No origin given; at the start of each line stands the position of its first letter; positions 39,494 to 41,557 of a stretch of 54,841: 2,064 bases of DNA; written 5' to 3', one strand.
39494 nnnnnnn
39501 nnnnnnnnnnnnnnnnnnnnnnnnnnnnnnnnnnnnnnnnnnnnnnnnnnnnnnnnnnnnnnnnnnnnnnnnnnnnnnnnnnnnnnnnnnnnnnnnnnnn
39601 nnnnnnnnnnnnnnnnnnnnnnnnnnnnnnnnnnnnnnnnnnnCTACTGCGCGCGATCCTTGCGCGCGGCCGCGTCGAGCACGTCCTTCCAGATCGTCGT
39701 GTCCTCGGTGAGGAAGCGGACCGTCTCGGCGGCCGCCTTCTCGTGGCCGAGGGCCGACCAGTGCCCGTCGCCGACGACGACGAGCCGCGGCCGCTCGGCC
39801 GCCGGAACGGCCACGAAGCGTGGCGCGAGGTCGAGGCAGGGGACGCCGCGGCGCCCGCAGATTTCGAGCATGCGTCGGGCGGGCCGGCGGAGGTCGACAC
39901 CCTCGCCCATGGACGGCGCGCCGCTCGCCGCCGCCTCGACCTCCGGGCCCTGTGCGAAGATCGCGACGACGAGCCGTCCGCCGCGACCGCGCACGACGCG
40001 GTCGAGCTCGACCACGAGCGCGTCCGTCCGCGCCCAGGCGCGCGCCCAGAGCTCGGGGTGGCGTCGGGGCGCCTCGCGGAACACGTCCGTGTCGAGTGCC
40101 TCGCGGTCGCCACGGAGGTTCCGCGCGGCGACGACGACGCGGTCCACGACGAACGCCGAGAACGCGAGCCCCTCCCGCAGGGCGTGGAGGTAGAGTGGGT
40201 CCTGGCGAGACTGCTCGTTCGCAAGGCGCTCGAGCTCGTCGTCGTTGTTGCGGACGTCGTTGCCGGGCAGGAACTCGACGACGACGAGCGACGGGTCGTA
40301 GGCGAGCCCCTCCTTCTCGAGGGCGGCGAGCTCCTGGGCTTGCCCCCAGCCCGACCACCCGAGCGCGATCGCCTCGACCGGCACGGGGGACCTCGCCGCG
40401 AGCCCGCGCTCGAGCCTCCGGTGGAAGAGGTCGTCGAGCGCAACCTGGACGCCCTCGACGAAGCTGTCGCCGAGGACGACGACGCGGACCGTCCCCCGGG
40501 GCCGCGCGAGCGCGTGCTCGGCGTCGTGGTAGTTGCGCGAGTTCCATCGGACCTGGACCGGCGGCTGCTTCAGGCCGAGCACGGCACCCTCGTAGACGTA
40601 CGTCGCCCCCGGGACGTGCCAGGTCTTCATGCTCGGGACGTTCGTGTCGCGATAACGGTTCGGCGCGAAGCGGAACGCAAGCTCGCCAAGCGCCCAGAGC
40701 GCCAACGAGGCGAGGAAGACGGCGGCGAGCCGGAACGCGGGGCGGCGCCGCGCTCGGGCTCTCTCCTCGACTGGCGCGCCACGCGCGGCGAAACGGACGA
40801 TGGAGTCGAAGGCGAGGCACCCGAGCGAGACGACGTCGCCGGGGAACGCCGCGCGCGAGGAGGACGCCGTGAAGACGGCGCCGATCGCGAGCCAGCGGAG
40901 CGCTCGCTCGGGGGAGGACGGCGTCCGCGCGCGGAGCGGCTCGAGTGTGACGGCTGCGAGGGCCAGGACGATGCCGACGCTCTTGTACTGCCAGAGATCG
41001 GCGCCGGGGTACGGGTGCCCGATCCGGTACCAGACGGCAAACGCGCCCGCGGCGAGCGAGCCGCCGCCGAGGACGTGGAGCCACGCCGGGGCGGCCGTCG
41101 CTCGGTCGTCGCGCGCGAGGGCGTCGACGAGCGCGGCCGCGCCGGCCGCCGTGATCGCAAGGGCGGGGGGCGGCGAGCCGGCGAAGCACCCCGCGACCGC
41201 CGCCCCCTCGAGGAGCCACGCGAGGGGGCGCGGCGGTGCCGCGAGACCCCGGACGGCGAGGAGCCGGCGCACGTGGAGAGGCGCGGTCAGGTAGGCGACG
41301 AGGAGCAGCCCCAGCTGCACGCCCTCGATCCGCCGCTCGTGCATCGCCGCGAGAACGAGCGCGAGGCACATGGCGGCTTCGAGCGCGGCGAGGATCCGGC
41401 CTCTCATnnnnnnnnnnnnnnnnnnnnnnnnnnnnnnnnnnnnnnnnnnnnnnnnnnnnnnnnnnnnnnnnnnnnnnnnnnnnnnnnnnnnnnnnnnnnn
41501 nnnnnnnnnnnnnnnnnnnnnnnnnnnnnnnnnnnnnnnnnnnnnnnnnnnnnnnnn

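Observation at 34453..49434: Candidate new module: one N-terminal membrane domain shared by two ~1017-aa GT-C-like proteins and two ~600-aa SGNH proteins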

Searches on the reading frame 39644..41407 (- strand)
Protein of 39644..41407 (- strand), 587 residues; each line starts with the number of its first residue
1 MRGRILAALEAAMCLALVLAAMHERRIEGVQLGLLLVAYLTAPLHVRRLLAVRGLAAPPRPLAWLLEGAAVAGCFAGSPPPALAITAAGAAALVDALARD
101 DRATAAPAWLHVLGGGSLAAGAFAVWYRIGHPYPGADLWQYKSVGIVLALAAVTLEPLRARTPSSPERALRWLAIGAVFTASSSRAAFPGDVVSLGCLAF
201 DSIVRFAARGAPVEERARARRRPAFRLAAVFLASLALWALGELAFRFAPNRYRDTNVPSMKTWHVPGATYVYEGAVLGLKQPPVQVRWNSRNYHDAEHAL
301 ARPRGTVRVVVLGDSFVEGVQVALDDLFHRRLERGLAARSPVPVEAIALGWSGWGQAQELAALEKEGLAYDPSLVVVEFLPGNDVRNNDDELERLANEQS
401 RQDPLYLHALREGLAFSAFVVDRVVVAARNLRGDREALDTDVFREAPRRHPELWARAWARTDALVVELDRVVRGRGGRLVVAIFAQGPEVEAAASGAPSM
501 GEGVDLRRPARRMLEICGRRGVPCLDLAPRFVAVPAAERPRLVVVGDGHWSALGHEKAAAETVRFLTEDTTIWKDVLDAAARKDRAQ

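Call 9: search_protein_families(library=pfam, proteins=[window:39644-41407:-], max_evalue=1)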
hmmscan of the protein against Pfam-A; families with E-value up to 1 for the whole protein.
window:39644-41407:- (587 aa): 2 families
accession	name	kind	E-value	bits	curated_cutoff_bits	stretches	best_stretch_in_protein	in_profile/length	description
PF13472.12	Lipase_GDSL_2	-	1.2e-10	42.6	32.9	1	311-556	1-177/178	GDSL-like Lipase/Acylhydrolase family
PF16822.11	ALGX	-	0.0005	20.2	26.5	1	456-569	23-133/268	SGNH hydrolase-like domain, acetyltransferase AlgX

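Call 24: find_homologous_proteins(query=window:39644-41407:-)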
Query window:39644-41407:- (587 aa): 30 proteins with E <= 0.001 among 8000 candidates.
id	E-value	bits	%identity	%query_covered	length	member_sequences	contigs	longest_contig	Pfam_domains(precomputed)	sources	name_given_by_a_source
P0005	0.0e+0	1285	100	100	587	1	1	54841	PF13472.13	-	-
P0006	7.0e-164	565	53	99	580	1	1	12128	PF13472.13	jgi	jgi:hypothetical protein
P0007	3.9e-134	467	55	62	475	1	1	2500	PF16822.12,PF13472.13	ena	-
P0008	2.2e-129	451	57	58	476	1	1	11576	PF16822.12,PF13472.13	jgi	jgi:hypothetical protein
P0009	1.7e-127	445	45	94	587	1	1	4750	PF16822.12,PF13472.13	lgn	-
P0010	1.7e-122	428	43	94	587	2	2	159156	PF16822.12,PF13472.13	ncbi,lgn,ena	-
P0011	2.7e-122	427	52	57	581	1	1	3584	PF16822.12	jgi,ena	-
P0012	5.4e-121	423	44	99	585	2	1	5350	PF16822.12,PF13472.13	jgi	jgi:hypothetical protein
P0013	2.9e-112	394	43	94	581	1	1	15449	PF13472.13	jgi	jgi:hypothetical protein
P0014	9.4e-111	389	42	98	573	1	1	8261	PF13472.13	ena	-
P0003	1.9e-95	339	50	62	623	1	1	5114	PF13472.13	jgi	jgi:hypothetical protein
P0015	5.4e-94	334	48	62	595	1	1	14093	PF16822.12,PF13472.13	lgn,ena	-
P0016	1.4e-92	329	45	63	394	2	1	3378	PF13472.13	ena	-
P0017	1.6e-92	329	48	64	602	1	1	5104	PF16822.12,PF13472.13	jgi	jgi:hypothetical protein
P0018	1.5e-80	290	44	63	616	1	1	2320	PF16822.12,PF13472.13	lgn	-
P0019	1.9e-76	276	44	61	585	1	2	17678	PF16822.12,PF13472.13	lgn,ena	-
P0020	5.7e-68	248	43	59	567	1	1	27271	PF16822.12,PF13472.13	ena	-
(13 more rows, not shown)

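Call 32: find_encoding_contigs(protein=P0010, flank=10000, max_places=2)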
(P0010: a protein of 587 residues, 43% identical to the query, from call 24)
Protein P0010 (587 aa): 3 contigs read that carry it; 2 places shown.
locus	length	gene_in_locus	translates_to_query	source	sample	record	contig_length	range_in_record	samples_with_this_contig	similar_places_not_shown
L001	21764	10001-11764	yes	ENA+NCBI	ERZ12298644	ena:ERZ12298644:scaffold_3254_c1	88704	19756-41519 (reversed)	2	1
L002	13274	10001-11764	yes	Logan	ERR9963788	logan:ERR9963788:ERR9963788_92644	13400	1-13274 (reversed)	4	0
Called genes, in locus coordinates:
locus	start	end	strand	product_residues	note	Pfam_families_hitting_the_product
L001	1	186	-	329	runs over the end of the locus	PF13489:Methyltransf_23, PF01209:Ubie_methyltran (weak), PF13847:Methyltransf_31, PF08241:Methyltransf_11, PF08242:Methyltransf_12, PF13649:Methyltransf_25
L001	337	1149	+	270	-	PF05711:TylF, PF13578:Methyltransf_24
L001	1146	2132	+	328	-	PF02353:CMAS, PF05401:NodS (weak), PF13489:Methyltransf_23, PF13847:Methyltransf_31, PF08241:Methyltransf_11, PF08242:Methyltransf_12, PF13649:Methyltransf_25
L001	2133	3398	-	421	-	PF00005:ABC_tran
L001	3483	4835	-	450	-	PF13439:Glyco_transf_4, PF13579:Glyco_trans_4_4, PF20706:GT4-conflict, PF00534:Glycos_transf_1, PF13692:Glyco_trans_1_4, PF13524:Glyco_trans_1_2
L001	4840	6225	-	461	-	PF13439:Glyco_transf_4, PF13579:Glyco_trans_4_4, PF00534:Glycos_transf_1, PF13692:Glyco_trans_1_4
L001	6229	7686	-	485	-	PF13439:Glyco_transf_4, PF13579:Glyco_trans_4_4, PF20706:GT4-conflict (weak), PF00534:Glycos_transf_1, PF13692:Glyco_trans_1_4, PF13524:Glyco_trans_1_2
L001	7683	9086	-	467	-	PF13439:Glyco_transf_4, PF13579:Glyco_trans_4_4, PF20706:GT4-conflict, PF00534:Glycos_transf_1, PF13692:Glyco_trans_1_4, PF13524:Glyco_trans_1_2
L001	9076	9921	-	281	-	PF01061:ABC2_membrane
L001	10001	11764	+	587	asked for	PF13472:Lipase_GDSL_2 (weak), PF16822:ALGX (weak)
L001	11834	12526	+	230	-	PF01209:Ubie_methyltran (faint), PF13489:Methyltransf_23, PF13649:Methyltransf_25, PF13847:Methyltransf_31, PF08241:Methyltransf_11, PF08242:Methyltransf_12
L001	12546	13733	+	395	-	PF13489:Methyltransf_23, PF08242:Methyltransf_12 (faint), PF08241:Methyltransf_11, PF13649:Methyltransf_25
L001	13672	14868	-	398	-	PF13489:Methyltransf_23, PF08003:Methyltransf_9 (faint), PF13847:Methyltransf_31, PF08241:Methyltransf_11, PF08242:Methyltransf_12, PF13649:Methyltransf_25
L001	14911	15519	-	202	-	-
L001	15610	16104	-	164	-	-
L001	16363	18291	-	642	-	PF13522:GATase_6, PF13537:GATase_7, PF00733:Asn_synthase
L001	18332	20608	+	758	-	PF00535:Glycos_transf_2, PF10111:Glyco_tranf_2_2 (weak), PF13641:Glyco_tranf_2_3, PF13524:Glyco_trans_1_2 (faint)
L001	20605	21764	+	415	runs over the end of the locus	PF13439:Glyco_transf_4, PF13579:Glyco_trans_4_4, PF20706:GT4-conflict, PF00534:Glycos_transf_1, PF13692:Glyco_trans_1_4, PF13524:Glyco_trans_1_2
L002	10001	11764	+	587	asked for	PF13472:Lipase_GDSL_2 (weak), PF16822:ALGX (weak)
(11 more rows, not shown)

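Call 47: find_related_loci(query=A4, collection=genome_contigs, flank=10000)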
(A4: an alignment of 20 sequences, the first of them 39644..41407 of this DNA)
Query A4 (587 aa) in genome_contigs; peptide patterns used: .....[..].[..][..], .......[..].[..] (x = any residue, [..] = any of these).
460 stretches matched a pattern; 310 encode a relative of the query (tblastn E <= 1e-3); the best 80 are kept; 80 distinct loci.
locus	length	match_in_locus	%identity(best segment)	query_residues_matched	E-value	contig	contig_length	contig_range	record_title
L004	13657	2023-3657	42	41-576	7e-105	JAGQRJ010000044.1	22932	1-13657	MAG: Planctomycetota bacterium isolate HKST-UBA89 k127_85968, whole genome shotgun sequence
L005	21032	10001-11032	44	239-568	5e-73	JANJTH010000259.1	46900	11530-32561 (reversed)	MAG: Planctomycetota bacterium isolate RX1_metabat.bin.42 RX1_metabat.bin.42_RX1_k141_354294, whole genome shotgun seque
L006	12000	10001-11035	44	221-568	2e-61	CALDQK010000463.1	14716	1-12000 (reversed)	MAG TPA_asm: uncultured bacterium isolate ERR599081_bin.20_CONCOCT_v1.1_MAG genome assembly, contig: ERZ841280.2710, who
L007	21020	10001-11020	43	221-551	7e-57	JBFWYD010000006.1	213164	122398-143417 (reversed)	MAG: Planctomycetota bacterium isolate CA_2019_TPBS_156 NODE_557_length_213164_cov_11.163648_TPBS, whole genome shotgun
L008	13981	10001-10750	45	294-555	2e-47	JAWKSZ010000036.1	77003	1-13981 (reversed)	MAG: Planctomycetota bacterium isolate ABC1.64 ABC1.64.fa-36, whole genome shotgun sequence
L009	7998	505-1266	46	294-555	2e-47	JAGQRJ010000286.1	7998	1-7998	MAG: Planctomycetota bacterium isolate HKST-UBA89 k127_794055, whole genome shotgun sequence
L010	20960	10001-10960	34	284-566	3e-37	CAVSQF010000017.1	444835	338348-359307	MAG: uncultured delta proteobacterium isolate MFD01476.bin.1.163 genome assembly, contig: contig_22267, whole genome sho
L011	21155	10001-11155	34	221-566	5e-37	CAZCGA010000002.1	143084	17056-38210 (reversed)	MAG TPA_asm: uncultured Candidatus Binatia bacterium isolate SRP119689_co1_8 genome assembly, contig: NODE_78_length_143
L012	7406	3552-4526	33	284-572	2e-35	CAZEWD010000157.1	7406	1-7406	MAG TPA_asm: uncultured Candidatus Binatia bacterium isolate SRP263991_co5_163 genome assembly, contig: NODE_19723_lengt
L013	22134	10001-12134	34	283-566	1e-34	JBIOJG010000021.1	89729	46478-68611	MAG: Candidatus Binatia bacterium isolate GcC5-6 k141_1086319_length_89729_cov_69.7654, whole genome shotgun sequence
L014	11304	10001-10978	35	284-572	2e-33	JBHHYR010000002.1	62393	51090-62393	MAG: Candidatus Binatia bacterium isolate Maj_2_bin.38 NODE_113_length_62393_cov_6.556819, whole genome shotgun sequence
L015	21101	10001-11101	32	231-572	1e-32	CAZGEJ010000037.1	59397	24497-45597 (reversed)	MAG TPA_asm: uncultured Candidatus Binatia bacterium isolate binchicken_co319_203 genome assembly, contig: NODE_683_leng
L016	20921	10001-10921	35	295-566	1e-32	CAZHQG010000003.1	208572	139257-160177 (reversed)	MAG TPA_asm: uncultured Candidatus Binatia bacterium isolate binchicken_co40_104 genome assembly, contig: NODE_77_length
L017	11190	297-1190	37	284-559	2e-32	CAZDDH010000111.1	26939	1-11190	MAG TPA_asm: uncultured Rickettsiales bacterium isolate SRP077602_co5_208 genome assembly, contig: NODE_8896_length_2693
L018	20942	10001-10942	32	284-568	4e-32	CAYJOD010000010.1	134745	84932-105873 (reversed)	MAG TPA_asm: uncultured Candidatus Binatia bacterium isolate ERP124720_co1_58 genome assembly, contig: NODE_163_length_1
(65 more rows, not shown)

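Call 56: search_protein_families(library=ncbifam, proteins=[window:39644-41407:-], max_evalue=0.1)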
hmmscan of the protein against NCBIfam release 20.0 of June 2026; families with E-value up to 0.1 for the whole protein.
window:39644-41407:- (587 aa): 0 families

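Call 96: find_encoding_contigs(protein=P0020, flank=10000, max_places=1)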
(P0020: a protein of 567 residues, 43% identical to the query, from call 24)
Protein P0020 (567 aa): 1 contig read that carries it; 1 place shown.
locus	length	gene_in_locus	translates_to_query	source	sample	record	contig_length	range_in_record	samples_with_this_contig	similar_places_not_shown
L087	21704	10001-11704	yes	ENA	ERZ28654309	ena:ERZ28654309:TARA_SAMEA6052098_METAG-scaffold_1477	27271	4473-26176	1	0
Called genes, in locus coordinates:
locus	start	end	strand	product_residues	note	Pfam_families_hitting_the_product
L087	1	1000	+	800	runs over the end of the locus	PF00378:ECH_1, PF16113:ECH_2, PF00378:ECH_1 (weak)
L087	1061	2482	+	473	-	PF05138:PaaA_PaaC (faint)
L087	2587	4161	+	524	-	PF00171:Aldedh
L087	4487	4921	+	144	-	-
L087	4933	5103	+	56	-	-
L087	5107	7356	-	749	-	PF00069:Pkinase, PF07714:PK_Tyr_Ser-Thr, PF03109:ABC1 (weak)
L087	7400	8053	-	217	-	PF01252:Peptidase_A8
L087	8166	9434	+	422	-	-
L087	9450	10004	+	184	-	-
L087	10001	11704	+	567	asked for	PF13472:Lipase_GDSL_2, PF16822:ALGX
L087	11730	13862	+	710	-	PF01068:DNA_ligase_A_M, PF14743:DNA_ligase_OB_2, PF05406:WGR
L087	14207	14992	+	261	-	-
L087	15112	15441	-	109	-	-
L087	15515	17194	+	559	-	PF17391:Urocanase_N, PF01175:Urocanase, PF17392:Urocanase_C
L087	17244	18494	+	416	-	PF07714:PK_Tyr_Ser-Thr (faint), PF00069:Pkinase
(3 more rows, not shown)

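Call 97: find_encoding_contigs(protein=P0019, flank=10000, max_places=1)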
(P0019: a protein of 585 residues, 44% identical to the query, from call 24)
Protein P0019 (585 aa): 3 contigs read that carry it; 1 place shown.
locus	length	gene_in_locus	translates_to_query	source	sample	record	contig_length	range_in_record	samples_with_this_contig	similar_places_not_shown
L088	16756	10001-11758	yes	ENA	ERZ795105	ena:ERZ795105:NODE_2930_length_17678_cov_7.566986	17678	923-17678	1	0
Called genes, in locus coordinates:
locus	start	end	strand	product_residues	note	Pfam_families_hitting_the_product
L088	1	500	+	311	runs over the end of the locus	PF00106:adh_short, PF13561:adh_short_C2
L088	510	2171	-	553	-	PF01379:Porphobil_deam, PF03900:Porphobil_deamC (weak), PF02602:HEM4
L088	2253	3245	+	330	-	PF00793:DAHP_synth_1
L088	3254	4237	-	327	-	-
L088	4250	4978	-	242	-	PF04832:SOUL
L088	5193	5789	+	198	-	PF13238:AAA_18, PF13671:AAA_33, PF00406:ADK, PF13207:AAA_17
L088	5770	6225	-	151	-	PF13279:4HBT_2, PF03061:4HBT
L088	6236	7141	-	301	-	-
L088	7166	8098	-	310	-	-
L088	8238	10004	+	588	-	PF00069:Pkinase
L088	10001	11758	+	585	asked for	PF13472:Lipase_GDSL_2, PF16822:ALGX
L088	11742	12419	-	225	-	PF00834:Ribul_P_3_epim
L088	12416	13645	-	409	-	PF00162:PGK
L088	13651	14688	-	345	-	PF00044:Gp_dh_N, PF02800:Gp_dh_C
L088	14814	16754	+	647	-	?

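Call 98: find_encoding_contigs(protein=P0013, flank=10000, max_places=1)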
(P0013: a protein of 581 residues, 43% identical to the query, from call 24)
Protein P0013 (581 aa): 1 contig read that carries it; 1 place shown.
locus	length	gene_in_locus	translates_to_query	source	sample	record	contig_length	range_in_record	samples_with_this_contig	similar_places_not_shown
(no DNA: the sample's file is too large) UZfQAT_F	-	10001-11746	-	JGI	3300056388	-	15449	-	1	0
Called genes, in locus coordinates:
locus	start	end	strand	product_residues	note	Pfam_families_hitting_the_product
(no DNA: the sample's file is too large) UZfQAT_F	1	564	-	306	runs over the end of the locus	-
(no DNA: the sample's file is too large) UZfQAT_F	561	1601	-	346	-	PF00535:Glycos_transf_2, PF13641:Glyco_tranf_2_3 (weak)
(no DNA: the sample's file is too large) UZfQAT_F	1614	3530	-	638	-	PF13522:GATase_6, PF13537:GATase_7, PF00733:Asn_synthase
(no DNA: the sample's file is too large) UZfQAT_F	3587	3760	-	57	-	-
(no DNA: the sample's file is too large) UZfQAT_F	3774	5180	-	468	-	PF02310:B12-binding, PF04055:Radical_SAM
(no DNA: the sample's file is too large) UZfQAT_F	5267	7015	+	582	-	PF06452:CBM9_1 (faint), PF16011:CBM9_2 (faint)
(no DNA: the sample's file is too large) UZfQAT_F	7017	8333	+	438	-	PF01266:DAO (faint), PF03486:HI0933_like (faint), PF07992:Pyr_redox_2, PF13450:NAD_binding_8 (weak), PF13454:NAD_binding_9 (faint), PF00070:Pyr_redox, PF22366:NDH2_C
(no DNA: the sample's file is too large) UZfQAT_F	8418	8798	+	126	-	-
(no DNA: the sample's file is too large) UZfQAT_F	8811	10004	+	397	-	PF20706:GT4-conflict, PF13439:Glyco_transf_4, PF13579:Glyco_trans_4_4, PF00534:Glycos_transf_1, PF13692:Glyco_trans_1_4, PF13524:Glyco_trans_1_2 (weak)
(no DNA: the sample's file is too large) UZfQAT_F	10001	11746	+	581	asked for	PF13472:Lipase_GDSL_2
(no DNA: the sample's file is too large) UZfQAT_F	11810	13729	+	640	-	?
